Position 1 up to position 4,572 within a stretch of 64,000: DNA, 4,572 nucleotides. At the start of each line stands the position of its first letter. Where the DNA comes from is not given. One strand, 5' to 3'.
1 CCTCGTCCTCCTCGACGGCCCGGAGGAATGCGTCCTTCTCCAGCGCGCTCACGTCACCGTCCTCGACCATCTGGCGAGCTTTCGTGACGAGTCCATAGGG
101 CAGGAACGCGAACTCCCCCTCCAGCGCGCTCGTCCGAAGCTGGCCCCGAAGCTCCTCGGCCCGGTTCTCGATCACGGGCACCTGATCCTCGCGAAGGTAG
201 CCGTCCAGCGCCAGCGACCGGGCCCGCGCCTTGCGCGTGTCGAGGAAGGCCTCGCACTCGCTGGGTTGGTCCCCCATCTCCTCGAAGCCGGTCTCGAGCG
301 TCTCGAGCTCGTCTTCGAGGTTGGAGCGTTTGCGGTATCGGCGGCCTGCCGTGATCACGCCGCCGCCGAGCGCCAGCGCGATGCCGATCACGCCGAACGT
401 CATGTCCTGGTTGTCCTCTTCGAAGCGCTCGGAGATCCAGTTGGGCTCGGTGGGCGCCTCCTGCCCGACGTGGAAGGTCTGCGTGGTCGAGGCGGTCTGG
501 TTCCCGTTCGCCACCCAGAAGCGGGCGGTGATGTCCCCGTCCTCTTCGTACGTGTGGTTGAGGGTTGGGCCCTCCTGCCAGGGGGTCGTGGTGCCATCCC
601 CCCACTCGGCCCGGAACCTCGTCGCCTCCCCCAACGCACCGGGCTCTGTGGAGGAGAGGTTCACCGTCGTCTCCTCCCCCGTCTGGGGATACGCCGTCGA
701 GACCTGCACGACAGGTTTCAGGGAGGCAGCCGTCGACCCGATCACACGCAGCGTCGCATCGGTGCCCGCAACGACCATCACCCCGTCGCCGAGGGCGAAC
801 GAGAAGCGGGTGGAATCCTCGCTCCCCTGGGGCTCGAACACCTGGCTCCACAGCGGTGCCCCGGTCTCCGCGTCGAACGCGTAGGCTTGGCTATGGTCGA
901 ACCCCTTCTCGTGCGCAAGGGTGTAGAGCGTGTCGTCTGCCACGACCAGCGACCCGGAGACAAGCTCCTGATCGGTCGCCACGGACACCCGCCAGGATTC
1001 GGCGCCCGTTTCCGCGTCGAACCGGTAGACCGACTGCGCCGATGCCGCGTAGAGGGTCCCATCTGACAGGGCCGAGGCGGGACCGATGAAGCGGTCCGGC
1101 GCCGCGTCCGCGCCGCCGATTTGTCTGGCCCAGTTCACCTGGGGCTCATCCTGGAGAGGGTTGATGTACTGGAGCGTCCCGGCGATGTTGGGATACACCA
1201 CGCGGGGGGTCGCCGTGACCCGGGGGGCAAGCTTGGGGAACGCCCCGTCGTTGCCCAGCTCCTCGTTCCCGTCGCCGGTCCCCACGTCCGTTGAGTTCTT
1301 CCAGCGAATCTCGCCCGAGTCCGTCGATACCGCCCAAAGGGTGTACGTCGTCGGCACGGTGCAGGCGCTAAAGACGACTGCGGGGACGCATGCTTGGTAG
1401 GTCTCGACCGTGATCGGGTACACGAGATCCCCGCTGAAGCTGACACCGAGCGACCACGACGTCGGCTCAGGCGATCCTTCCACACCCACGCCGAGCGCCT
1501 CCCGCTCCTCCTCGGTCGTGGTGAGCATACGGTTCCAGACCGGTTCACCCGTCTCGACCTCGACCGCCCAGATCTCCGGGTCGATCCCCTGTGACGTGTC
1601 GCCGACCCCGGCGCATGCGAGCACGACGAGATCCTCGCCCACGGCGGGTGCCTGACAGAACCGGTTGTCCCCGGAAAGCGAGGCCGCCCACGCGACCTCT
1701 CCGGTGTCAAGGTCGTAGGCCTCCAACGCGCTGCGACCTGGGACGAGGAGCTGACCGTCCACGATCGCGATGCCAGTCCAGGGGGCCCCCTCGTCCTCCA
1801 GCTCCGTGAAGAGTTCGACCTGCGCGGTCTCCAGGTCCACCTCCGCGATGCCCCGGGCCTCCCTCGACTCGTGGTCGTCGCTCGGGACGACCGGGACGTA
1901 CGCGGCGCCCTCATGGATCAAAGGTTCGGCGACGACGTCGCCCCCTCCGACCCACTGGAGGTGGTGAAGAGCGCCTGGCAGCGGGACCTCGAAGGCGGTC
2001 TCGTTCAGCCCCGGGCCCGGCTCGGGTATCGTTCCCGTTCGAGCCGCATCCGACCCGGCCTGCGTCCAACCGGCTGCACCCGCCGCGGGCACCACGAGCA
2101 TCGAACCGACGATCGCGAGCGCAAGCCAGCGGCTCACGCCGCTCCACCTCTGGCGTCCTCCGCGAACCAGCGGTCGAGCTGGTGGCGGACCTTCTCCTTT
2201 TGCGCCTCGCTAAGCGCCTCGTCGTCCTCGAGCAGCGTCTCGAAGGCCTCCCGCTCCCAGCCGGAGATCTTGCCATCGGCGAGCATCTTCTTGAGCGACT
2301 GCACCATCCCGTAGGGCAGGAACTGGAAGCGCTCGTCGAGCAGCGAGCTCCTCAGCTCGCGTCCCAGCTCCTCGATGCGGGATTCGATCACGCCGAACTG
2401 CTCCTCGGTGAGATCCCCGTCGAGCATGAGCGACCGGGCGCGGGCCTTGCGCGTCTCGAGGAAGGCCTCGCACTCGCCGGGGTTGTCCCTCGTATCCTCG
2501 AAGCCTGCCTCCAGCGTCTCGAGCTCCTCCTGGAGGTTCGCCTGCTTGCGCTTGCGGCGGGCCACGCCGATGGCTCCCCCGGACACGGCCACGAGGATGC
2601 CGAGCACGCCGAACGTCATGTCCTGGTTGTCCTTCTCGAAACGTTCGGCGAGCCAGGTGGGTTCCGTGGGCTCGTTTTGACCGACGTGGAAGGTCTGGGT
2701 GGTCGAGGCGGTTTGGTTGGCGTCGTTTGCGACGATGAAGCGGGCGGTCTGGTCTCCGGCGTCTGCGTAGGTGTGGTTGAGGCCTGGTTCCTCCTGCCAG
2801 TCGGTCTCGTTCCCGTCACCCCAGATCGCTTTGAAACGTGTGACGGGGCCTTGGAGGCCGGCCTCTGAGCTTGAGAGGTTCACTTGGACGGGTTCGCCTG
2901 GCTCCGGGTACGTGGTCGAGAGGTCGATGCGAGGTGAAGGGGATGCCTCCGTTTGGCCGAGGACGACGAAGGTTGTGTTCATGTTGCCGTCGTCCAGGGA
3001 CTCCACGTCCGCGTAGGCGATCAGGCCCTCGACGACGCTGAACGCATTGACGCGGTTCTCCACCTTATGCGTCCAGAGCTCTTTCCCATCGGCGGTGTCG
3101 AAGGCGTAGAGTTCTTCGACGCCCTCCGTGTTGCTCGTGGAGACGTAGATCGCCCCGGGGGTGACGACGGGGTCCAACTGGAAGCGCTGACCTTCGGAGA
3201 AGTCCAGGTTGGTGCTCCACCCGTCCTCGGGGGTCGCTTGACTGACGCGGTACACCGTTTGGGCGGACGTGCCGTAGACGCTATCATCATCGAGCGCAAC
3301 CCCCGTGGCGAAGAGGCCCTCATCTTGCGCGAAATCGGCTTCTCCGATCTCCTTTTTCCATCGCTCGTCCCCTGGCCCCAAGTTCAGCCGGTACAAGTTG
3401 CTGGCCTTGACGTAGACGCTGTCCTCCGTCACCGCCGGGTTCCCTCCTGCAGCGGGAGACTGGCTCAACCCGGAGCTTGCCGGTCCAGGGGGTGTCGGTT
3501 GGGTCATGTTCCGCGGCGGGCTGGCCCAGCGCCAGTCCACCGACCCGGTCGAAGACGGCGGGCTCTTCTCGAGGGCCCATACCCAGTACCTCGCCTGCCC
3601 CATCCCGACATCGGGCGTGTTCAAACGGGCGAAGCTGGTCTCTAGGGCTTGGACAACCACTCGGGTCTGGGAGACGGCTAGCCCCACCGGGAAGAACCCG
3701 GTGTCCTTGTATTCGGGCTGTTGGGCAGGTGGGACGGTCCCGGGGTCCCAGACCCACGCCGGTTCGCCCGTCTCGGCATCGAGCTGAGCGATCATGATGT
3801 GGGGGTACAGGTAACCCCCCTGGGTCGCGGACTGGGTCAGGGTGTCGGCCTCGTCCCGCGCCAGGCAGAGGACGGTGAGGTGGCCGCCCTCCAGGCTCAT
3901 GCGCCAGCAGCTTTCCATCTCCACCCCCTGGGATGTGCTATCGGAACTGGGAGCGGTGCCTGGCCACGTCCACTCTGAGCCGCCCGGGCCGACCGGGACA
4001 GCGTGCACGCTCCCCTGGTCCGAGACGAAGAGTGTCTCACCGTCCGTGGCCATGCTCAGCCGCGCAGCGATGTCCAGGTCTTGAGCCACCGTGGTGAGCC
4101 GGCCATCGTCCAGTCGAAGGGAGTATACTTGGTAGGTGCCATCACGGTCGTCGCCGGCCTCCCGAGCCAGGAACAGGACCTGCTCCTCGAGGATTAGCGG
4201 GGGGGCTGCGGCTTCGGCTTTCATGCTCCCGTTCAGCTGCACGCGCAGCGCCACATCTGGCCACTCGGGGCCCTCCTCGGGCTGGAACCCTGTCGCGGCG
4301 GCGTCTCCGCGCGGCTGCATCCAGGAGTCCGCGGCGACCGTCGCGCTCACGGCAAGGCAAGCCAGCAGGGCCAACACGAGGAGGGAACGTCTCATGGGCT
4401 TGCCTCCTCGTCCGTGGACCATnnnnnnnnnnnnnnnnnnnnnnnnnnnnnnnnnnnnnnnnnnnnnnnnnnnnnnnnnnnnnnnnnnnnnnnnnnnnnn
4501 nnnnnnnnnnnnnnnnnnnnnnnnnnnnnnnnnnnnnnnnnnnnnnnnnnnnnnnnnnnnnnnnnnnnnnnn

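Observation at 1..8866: Three translationally coupled surface-protein paralogs directly downstream of a wHTH-STAND-TPR gene: candidate surface-to-transcription signalling array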

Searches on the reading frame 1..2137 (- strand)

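Call 5: search_protein_families(library=pfam, proteins=[window:1-2137:-], max_evalue=0.1)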
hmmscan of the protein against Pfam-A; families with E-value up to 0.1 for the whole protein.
window:1-2137:- (712 aa): 4 families
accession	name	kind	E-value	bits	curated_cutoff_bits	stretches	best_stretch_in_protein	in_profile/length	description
PF13360.13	PQQ_2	-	1.4e-15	58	27.6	2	368-465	3-87/233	Outer membrane protein assembly factor BamB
PF18911.6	PKD_4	-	2.6e-05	24.6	27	1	475-557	4-83/85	PKD domain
PF00801.26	PKD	-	0.0015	18.9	23.5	1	486-556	13-79/80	PKD domain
PF25293.1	Beta-prop_EMC1_N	-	0.009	16.1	34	0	335-435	98-196/219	EMC1 N-terminal beta-propeller domain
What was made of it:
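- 1..2137 (-): Paralog A. GTG start at 2135-2137; the last ~25 codons run off the window. Signal peptide, PQQ_2 propeller, PKD, TM, tail (tail = 2-343). Pfam PQQ_2 1.4e-15, PKD_4 2.6e-5 (call 5).
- On PKD domain (PF18911 / PF00801): A scores 24.6, just below (call 5).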

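Call 6: search_protein_families(library=ncbifam, proteins=[window:1-2137:-], max_evalue=0.1)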
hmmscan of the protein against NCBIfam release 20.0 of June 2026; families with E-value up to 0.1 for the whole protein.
window:1-2137:- (712 aa): 7 families
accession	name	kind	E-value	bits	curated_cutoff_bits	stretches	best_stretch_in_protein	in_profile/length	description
TIGR03300.1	assembly_YfgL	equivalog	1.6e-12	46.8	285.2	2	331-433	39-132/377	outer membrane protein assembly factor BamB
NF008351.0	PRK11138.1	equivalog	8.2e-09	34.4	423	2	331-434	43-148/394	outer membrane protein assembly factor BamB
TIGR03075.1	PQQ_enz_alc_DH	subfamily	2.1e-07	30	480.05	2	122-228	115-224/530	PQQ-dependent dehydrogenase, methanol/ethanol family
NF041516.1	PA2928_fam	subfamily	1.6e-06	27.7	70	0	138-157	71-90/376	PA2928 family protein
TIGR04528.1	acido_non_PQQ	subfamily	1.8e-06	27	650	1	366-461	399-486/493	acido-empty-quinoprotein group A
TIGR01644.1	phage_P2_V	subfamily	0.00016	21.3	46.75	1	140-184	28-70/192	phage baseplate assembly protein V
NF053788.1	GlcNAc_PG_deac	equivalog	0.02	14.3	280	1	627-694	52-114/241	N-acetylglucosaminyl phosphatidylglycerol deacetylase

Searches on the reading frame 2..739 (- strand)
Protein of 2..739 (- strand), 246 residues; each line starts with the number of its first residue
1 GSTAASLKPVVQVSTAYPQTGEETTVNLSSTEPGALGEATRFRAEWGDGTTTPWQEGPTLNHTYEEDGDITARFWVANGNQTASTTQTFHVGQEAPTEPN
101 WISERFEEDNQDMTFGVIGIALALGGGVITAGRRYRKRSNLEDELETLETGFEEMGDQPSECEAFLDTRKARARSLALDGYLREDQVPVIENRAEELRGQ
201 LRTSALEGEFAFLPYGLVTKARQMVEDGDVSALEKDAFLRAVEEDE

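Call 35: find_related_loci(query=A4, collection=genome_contigs, flank=10000)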
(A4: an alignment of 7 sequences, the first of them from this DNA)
Query A4 (246 aa) in genome_contigs; peptide patterns used: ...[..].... (x = any residue, [..] = any of these).
59 stretches matched a pattern; 10 encode a relative of the query (tblastn E <= 1e-3); 10 distinct loci.
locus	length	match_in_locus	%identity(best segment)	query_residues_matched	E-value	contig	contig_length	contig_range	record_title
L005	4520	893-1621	45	1-245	7e-58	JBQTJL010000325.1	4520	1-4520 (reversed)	MAG: Methanobacteriota archaeon isolate SAR81 c_000000146588, whole genome shotgun sequence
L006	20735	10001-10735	40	1-245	4e-55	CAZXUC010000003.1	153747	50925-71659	MAG TPA_asm: uncultured Halobacteriales archaeon isolate SRP136066_co1_71 genome assembly, contig: NODE_43_length_153747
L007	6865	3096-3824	42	1-245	9e-55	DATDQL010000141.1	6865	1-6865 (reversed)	MAG TPA_asm: Thermoplasmatota archaeon isolate SMAG_U7947 k141_3586301, whole genome shotgun sequence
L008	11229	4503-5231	42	1-245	5e-53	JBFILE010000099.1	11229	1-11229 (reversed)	MAG: Thermoplasmatota archaeon isolate Mix_sand12.2021.10.D.54 k141_1925927_length_11229_cov_11.6624, whole genome shotg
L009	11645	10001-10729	42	1-245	1e-49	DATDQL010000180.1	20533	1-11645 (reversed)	MAG TPA_asm: Thermoplasmatota archaeon isolate SMAG_U7947 k141_1853973, whole genome shotgun sequence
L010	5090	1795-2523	40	1-245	3e-49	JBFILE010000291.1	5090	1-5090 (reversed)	MAG: Thermoplasmatota archaeon isolate Mix_sand12.2021.10.D.54 k141_714663_length_5090_cov_13.5813, whole genome shotgun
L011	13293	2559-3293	38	1-245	6e-48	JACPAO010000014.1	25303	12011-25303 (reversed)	MAG: Methanobacteriota archaeon isolate NC_groundwater_233_Ag_S-0.2um_67_7 S5_GD2017_2_S2_scaffold_5516, whole genome sh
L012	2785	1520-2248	36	1-245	2e-40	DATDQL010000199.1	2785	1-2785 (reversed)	MAG TPA_asm: Thermoplasmatota archaeon isolate SMAG_U7947 k141_3047438, whole genome shotgun sequence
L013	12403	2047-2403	43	1-118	4e-27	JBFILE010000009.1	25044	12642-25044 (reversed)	MAG: Thermoplasmatota archaeon isolate Mix_sand12.2021.10.D.54 k141_364022_length_25044_cov_17.0912, whole genome shotgu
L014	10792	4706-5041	47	1-110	3e-27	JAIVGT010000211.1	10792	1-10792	MAG: Halobacteriales archaeon isolate MAG107 MTG107_2925, whole genome shotgun sequence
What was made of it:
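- Multiple dispersed loci per genome: three loci in MAG DATDQL01 (call 35).
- Tried and rejected: I had to seed with the PKD peptide FRA[DE]WGDG, which biases the locus sample (call 35).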

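Call 39: find_related_loci(query=A4, collection=metagenome_contigs, flank=10000)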
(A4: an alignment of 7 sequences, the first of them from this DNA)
Query A4 (246 aa) in metagenome_contigs; peptide patterns used: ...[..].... (x = any residue, [..] = any of these).
94 stretches matched a pattern; 2 encode a relative of the query (tblastn E <= 1e-3); 2 distinct loci.
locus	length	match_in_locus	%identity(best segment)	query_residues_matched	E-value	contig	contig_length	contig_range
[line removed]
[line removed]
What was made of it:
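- Tried and rejected: The metagenome scan gave only two short contigs (call 39).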

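Call 79: search_protein_families(library=pfam, proteins=[L006:7272-8432:-, L006:5736-7058:-, L006:11098-12399:+, L008:216-1613:+, L008:1629-2624:+, L009:5180-7975:+, L009:8039-8590:+, L007:1083-1634:+, L011:7365-8204:-], max_evalue=0.001)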
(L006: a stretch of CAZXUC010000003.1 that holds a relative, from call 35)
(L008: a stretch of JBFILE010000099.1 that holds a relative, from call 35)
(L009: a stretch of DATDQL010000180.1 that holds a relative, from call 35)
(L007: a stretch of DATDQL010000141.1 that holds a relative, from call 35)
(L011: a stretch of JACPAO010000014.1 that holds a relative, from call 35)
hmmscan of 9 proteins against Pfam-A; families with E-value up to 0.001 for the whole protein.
L006:7272-8432:- (386 aa): 3 families
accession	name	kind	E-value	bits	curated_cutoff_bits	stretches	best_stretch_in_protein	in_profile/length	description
PF00108.29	Thiolase_N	-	1e-70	238.6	26.4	1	5-255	2-259/260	Thiolase, N-terminal domain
PF02803.24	Thiolase_C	-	8.3e-46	155.1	27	1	264-384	2-122/123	Thiolase, C-terminal domain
PF00109.32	ketoacyl-synt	-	0.00027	21.1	20.8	1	89-120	173-204/252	Beta-ketoacyl synthase, N-terminal domain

L006:5736-7058:- (440 aa): 1 family
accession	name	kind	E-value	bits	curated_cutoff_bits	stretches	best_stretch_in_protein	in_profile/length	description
PF00999.27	Na_H_Exchanger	-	4.2e-38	131.6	26.2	1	18-399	4-363/375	Sodium/hydrogen exchanger, transmembrane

L006:11098-12399:+ (433 aa): 0 families

L008:216-1613:+ (465 aa): 4 families
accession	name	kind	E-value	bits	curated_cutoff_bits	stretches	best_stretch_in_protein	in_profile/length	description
PF22505.1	RNase_J_b_CASP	-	4.1e-21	75.5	27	1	257-374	4-114/126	Ribonuclease J, beta-CASP domain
PF00753.33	Lactamase_B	-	8.4e-09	36.1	22.7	1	25-196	5-154/196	Metallo-beta-lactamase superfamily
PF07521.17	RMMBL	-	4.8e-08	33.3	21.6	1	393-443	6-57/63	Zn-dependent metallo-hydrolase RNA specificity domain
PF12706.13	Lactamase_B_2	-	0.00051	20.1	27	1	82-171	29-114/200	Beta-lactamase superfamily domain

L008:1629-2624:+ (331 aa): 1 family
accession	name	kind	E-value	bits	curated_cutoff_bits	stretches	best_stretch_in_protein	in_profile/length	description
PF00348.22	polyprenyl_synt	-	2e-69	234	27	1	28-281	3-249/251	Polyprenyl synthetase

L009:5180-7975:+ (931 aa): 5 families
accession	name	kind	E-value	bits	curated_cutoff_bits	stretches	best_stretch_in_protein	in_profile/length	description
PF00133.28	tRNA-synt_1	-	1.7e-88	297.6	22.7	1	18-603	2-412/414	tRNA synthetases class I (I, L, M and V)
PF08264.19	Anticodon_1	-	4.5e-29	101.7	25.1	1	647-801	1-142/148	Anticodon-binding domain of tRNA ligase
PF09334.17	tRNA-synt_1g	-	1.3e-21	77.3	20.1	2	41-184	3-131/391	tRNA synthetases class I (M)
PF01406.26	tRNA-synt_1e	-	5.1e-07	29.8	27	0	46-79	17-50/301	tRNA synthetases class I (C) catalytic domain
PF13603.12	tRNA-synt_1_2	-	1.6e-05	24.9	25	1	268-328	86-146/185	Leucyl-tRNA synthetase, editing domain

L009:8039-8590:+ (183 aa): 3 families
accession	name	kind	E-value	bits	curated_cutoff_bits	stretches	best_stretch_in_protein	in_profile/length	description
PF00383.29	dCMP_cyt_deam_1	-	8.1e-18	64.6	25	1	26-125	5-100/102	Cytidine and deoxycytidylate deaminase zinc-binding region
PF14437.12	MafB19-deam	-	1.2e-09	38.7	27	1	28-134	6-108/142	MafB19-like deaminase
PF14439.12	Bd3614-deam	-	5.2e-05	23.7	38.5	1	49-117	12-76/113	Bd3614-like deaminase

L007:1083-1634:+ (183 aa): 2 families
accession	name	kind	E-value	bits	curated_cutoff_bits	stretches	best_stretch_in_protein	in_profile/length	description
PF08843.17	AbiEii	-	9.1e-06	26.2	22.5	1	19-149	12-170/238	Nucleotidyl transferase AbiEii toxin, Type IV TA system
PF14907.12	NTP_transf_5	-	0.00076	19.6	31.2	0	37-177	92-241/249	Uncharacterised nucleotidyltransferase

L011:7365-8204:- (279 aa): 2 families
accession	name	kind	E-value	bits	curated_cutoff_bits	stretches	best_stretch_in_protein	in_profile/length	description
PF01435.24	Peptidase_M48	-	2.3e-36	125.8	20.3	1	70-277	1-185/186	Peptidase family M48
PF05569.17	Peptidase_M56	-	0.00045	19.9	31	1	59-159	123-221/296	BlaR1 peptidase M56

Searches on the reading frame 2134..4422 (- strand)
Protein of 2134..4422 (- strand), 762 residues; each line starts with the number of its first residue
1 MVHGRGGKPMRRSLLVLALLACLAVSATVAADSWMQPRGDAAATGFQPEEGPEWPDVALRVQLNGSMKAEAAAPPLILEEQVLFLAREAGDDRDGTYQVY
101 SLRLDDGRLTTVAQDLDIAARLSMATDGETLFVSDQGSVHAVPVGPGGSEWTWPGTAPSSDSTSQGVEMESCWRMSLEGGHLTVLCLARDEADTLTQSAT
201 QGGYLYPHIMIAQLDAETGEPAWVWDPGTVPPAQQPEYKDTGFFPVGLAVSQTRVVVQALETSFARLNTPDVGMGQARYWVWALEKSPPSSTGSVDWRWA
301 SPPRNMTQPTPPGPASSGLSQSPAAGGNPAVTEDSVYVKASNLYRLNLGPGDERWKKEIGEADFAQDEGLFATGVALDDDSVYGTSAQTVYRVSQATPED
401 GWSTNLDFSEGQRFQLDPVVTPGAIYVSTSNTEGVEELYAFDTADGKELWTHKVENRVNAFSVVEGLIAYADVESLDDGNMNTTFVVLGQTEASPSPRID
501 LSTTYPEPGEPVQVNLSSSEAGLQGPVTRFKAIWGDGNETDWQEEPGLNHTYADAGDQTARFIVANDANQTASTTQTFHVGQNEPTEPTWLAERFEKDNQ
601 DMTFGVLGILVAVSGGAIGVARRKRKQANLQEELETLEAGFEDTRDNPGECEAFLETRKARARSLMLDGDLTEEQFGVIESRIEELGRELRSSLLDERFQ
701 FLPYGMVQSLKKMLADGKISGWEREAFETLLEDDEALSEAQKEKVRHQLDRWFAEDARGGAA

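Call 5: search_protein_families(library=pfam, proteins=[window:2134-4422:-], max_evalue=0.1)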
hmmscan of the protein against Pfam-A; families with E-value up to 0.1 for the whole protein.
window:2134-4422:- (762 aa): 6 families
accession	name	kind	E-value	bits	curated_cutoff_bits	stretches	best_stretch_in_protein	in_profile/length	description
PF13360.13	PQQ_2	-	4.2e-11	43.4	27.6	2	388-468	3-76/233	Outer membrane protein assembly factor BamB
PF18911.6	PKD_4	-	1.8e-06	28.3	27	1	504-579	12-82/85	PKD domain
PF01011.28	PQQ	-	1.3e-05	24.6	26.7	1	402-460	526-582/595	Glucose/ethanol/alcohol dehydrogenase, beta-propeller domain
PF00801.26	PKD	-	0.0015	19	23.5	1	503-576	8-77/80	PKD domain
PF00746.26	Gram_pos_anchor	-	0.037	14.4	20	1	599-626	15-42/43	LPXTG cell wall anchor motif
PF05099.18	TerB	-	0.046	14.4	24.4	0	711-754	10-53/118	Tellurite resistance protein TerB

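Call 6: search_protein_families(library=ncbifam, proteins=[window:2134-4422:-], max_evalue=0.1)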
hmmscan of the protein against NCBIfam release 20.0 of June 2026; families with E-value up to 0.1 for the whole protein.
window:2134-4422:- (762 aa): 3 families
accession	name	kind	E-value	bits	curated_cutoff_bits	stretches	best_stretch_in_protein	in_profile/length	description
TIGR03300.1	assembly_YfgL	equivalog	3.6e-08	32.5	285.2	1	328-455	60-174/377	outer membrane protein assembly factor BamB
TIGR03075.1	PQQ_enz_alc_DH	subfamily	7.2e-08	31.5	480.05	1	325-453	61-198/530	PQQ-dependent dehydrogenase, methanol/ethanol family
NF008351.0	PRK11138.1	equivalog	7.9e-08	31.2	423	1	328-455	64-189/394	outer membrane protein assembly factor BamB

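Call 9: find_encoding_contigs(protein=window:2134-4395:-, flank=10000, max_places=6)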
Protein window:2134-4395:- (753 aa): no gene with exactly this product is on record in the collection.

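Call 65: search_protein_families(library=padloc, proteins=[window:2137-4395:-], max_evalue=0.01)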
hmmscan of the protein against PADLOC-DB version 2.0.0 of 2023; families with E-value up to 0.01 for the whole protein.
window:2137-4395:- (753 aa): 0 families

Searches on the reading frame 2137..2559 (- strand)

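Call 10: search_protein_families(library=pfam, proteins=[window:2137-2559:-], max_evalue=10)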
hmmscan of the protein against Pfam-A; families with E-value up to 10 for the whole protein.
seq(141 aa): 5 families
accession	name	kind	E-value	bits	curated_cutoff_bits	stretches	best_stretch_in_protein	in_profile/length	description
PF05099.18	TerB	-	0.0055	17.4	24.4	1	90-133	10-53/118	Tellurite resistance protein TerB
PF11734.13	TilS_C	-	0.024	14.4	22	1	70-106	4-40/74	TilS substrate C-terminal domain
PF22144.1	Fungal_virus_P2_C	-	0.09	12.1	26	1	88-134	205-251/456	Fungal virus Capsid protein, C-terminal domain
PF13490.11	zf-HC2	-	0.19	12.3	22.2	0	94-107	12-25/35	Putative zinc-finger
PF07993.18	NAD_binding_4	-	0.24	11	20.1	1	26-68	57-88/258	Male sterility protein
